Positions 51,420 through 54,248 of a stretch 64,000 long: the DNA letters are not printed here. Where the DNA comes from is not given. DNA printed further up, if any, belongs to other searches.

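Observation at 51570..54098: Single-polypeptide fusion of a YyaL/DUF255-like thioredoxin + (alpha/alpha)6 module to a CcdA-type membrane domain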

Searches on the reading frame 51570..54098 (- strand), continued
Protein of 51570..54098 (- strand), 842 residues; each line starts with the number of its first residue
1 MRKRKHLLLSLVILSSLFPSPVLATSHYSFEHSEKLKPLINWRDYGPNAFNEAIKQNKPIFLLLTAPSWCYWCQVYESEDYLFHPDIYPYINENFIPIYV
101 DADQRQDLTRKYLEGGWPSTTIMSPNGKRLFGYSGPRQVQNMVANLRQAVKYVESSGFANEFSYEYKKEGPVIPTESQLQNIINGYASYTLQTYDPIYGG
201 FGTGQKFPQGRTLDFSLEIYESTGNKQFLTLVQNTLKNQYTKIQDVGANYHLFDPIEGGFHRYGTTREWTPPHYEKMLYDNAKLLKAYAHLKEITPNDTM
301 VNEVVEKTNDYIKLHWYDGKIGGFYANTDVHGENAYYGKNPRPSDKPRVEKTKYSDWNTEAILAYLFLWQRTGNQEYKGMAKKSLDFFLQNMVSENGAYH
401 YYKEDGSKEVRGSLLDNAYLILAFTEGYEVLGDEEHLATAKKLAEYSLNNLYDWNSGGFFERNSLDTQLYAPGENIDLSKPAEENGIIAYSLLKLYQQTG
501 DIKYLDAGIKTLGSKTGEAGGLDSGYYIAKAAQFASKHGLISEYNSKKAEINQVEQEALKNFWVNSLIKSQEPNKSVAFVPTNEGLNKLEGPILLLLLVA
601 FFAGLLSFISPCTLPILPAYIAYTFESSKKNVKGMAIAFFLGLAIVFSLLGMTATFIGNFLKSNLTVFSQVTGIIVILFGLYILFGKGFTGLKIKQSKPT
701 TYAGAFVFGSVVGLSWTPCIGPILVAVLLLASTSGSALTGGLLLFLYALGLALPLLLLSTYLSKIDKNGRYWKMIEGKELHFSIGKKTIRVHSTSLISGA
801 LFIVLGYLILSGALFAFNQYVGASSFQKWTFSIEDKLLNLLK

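Call 47: fold_search(model_id=the predicted structure, library=pdb)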
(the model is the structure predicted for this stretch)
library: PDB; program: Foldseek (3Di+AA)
matches with E <= 10: 1148; with E <= 0.001: 253
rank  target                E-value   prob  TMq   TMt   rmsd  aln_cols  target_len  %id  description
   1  7tkv_B                2.1e-22  1.00  0.47  0.64   6.2       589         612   20  Crystal Structure of the Thioredox_DsbH Domain-Containing Uncharacterized Protein Bab1_2064 from Brucella abortus (released 2022-01-26)
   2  7tkv_A                3.5e-22  1.00  0.48  0.62   5.2       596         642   19  Crystal Structure of the Thioredox_DsbH Domain-Containing Uncharacterized Protein Bab1_2064 from Brucella abortus (released 2022-01-26)
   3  8h1l_C                1.4e-11  1.00  0.34  0.63   5.8       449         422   15  Crystal structure of glucose-2-epimerase in complex with D-Glucitol from Runella slithyformis Runsl_4512 (released 2023-07-12)
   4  8h1l_A                2.0e-11  1.00  0.33  0.63   6.0       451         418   15  Crystal structure of glucose-2-epimerase in complex with D-Glucitol from Runella slithyformis Runsl_4512 (released 2023-07-12)
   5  9l8i_A                2.4e-11  1.00  0.35  0.69   6.5       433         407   14  Rhodothermus marines cellobiose 2-epimerase RmCE in complex with mannobiose (released 2025-07-23)
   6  5zig_C                2.5e-11  1.00  0.35  0.70   4.9       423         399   18  The Structure of cellobiose 2-epimerase from Spirochaeta thermophila DSM 6192 (released 2019-04-10)
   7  5zig_A                2.6e-11  1.00  0.35  0.70   5.1       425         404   17  The Structure of cellobiose 2-epimerase from Spirochaeta thermophila DSM 6192 (released 2019-04-10)
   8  3wkf                  2.8e-11  1.00  0.35  0.68   6.6       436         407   15  Crystal structure of cellobiose 2-epimerase (released 2013-12-25)
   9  5zig_D                3.0e-11  1.00  0.35  0.70   4.9       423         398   18  The Structure of cellobiose 2-epimerase from Spirochaeta thermophila DSM 6192 (released 2019-04-10)
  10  8h1l_B                3.3e-11  1.00  0.33  0.63   5.9       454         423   15  Crystal structure of glucose-2-epimerase in complex with D-Glucitol from Runella slithyformis Runsl_4512 (released 2023-07-12)
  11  3wkg_A                4.9e-11  1.00  0.36  0.70   6.1       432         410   14  Crystal structure of cellobiose 2-epimerase in complex with glucosylmannose (released 2013-12-25)
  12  8h1n                  7.3e-11  1.00  0.34  0.64   5.4       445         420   14  Crystal structure of glucose-2-epimerase mutant_D254A in complex with D-Glucitol from Runella slithyformis Runsl_4512 (released 2023-07-12)
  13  8h1l_D                7.6e-11  1.00  0.34  0.64   5.5       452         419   14  Crystal structure of glucose-2-epimerase in complex with D-Glucitol from Runella slithyformis Runsl_4512 (released 2023-07-12)
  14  8h1m                  1.2e-10  1.00  0.34  0.63   5.5       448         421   14  Crystal structure of glucose-2-epimerase mutant_D254A from Runella slithyformis Runsl_4512 (released 2023-07-12)
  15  8h1k                  1.8e-10  1.00  0.33  0.63   5.9       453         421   14  Crystal structure of glucose-2-epimerase from Runella slithyformis Runsl_4512 (released 2023-07-12)
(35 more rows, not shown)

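Call 66: search_protein_families(library=pfam, proteins=[L073:10074-11819:+, L055:558-1355:+, L078:4120-5490:+, L009:4437-5546:+, L058:13440-14030:-, L073:7806-10070:+], max_evalue=0.001)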
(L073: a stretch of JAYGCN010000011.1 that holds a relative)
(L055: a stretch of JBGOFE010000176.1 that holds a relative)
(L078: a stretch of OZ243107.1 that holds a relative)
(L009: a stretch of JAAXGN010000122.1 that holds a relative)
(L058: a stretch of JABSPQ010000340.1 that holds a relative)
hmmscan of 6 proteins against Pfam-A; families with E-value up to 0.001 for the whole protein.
L073:10074-11819:+ (581 aa): 4 families
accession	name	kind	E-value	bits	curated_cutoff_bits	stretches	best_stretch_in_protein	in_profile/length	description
PF02683.22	DsbD_TM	-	1.4e-36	126.3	27.1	1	250-459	3-213/219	Cytochrome C biogenesis protein transmembrane domain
PF13899.12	Thioredoxin_7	-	4.4e-10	40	27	1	490-575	2-83/83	Thioredoxin-like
PF11412.14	DsbD_N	-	1.1e-09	38.8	25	1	28-147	3-113/119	Thiol:disulfide interchange protein DsbD, N-terminal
PF03190.21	Thioredox_DsbH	-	3.9e-05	24.1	27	1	490-548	22-81/163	Protein of unknown function, DUF255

L055:558-1355:+ (265 aa): 1 family
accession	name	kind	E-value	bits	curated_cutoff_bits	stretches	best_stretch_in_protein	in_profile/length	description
PF01578.25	Cytochrom_C_asm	-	1e-28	100.9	29.9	1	67-260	5-205/212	Cytochrome C assembly protein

L078:4120-5490:+ (456 aa): 0 families

L009:4437-5546:+ (369 aa): 2 families
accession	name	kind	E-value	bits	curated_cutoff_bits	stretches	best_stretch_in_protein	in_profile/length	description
PF00950.22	ABC-3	-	1.8e-47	162.5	20.1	1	9-273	9-255/258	ABC 3 transport family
PF01032.23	FecCD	-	1.7e-06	27.7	26.5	1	144-276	177-308/311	FecCD transport family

L058:13440-14030:- (197 aa): 1 family
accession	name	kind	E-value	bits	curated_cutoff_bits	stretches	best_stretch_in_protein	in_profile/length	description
PF04238.17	DUF420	-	2.6e-41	141.4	30.5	1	59-187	1-130/130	Protein of unknown function (DUF420)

L073:7806-10070:+ (754 aa): 7 families
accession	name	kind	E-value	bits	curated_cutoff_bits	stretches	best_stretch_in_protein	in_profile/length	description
PF03190.21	Thioredox_DsbH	-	9.6e-81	270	27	1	59-220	1-162/163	Protein of unknown function, DUF255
PF13899.12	Thioredoxin_7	-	1.3e-11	44.8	27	1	79-169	1-83/83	Thioredoxin-like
PF07470.19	Glyco_hydro_88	-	3.4e-08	33.3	26.6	1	272-372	38-120/352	Glycosyl Hydrolase Family 88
PF06662.19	C5-epim_C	-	1.6e-05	24.9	23.3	0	329-360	31-62/188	D-glucuronyl C5-epimerase C-terminus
PF03663.20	Glyco_hydro_76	-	2.5e-05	24.4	25.9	0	478-634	33-182/366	Glycosyl hydrolase family 76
PF13098.12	Thioredoxin_2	-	7e-05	23.6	27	1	91-170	1-85/104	Thioredoxin-like domain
PF07221.17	GlcNAc_2-epim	-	7e-05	22.7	23.4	0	484-580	85-182/347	N-acylglucosamine 2-epimerase (GlcNAc 2-epimerase)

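Call 67: search_protein_representatives(protein=window:51570-54098:-)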
Query: 842 residues. Proteins with E-value up to 0.001 (for the whole library): 22286; up to 1e-10: 9308; up to 1e-30: 1197. The best 150 are listed.
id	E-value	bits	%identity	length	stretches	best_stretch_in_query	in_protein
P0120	4.3e-293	990.9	52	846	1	5-841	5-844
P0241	4.1e-231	785.9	44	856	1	11-841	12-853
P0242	1.1e-230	784.4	59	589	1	244-841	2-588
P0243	3.4e-228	776.2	59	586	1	8-583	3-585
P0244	3.3e-224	763.0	45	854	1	7-838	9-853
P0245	1.1e-222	758.0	44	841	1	25-822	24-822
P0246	3.0e-201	687.1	43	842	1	7-839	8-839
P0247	8.8e-197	672.3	42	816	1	16-759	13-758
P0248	1.0e-195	668.8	44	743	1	108-839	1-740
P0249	2.1e-193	661.1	42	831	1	26-841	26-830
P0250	8.0e-185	632.7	44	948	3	27-632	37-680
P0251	5.6e-178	610.1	43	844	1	18-812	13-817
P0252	3.4e-173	594.3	43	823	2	21-525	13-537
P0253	1.5e-163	562.3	62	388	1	4-388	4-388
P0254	1.6e-150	519.3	51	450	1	394-842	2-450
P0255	1.3e-146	506.4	39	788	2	39-525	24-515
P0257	4.6e-137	474.8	37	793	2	40-529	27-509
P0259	1.0e-119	417.4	36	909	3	585-841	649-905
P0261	2.5e-101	356.5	41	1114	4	27-152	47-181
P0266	5.3e-85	302.5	44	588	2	592-838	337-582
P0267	6.4e-83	295.6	41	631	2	582-842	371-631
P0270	1.6e-79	284.4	42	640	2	596-839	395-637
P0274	7.1e-77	275.7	41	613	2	579-840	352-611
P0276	3.1e-74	266.9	39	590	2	593-841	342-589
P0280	4.1e-71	256.6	34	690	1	24-505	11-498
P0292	1.0e-65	238.8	33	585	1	40-584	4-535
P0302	3.5e-63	230.3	32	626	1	40-570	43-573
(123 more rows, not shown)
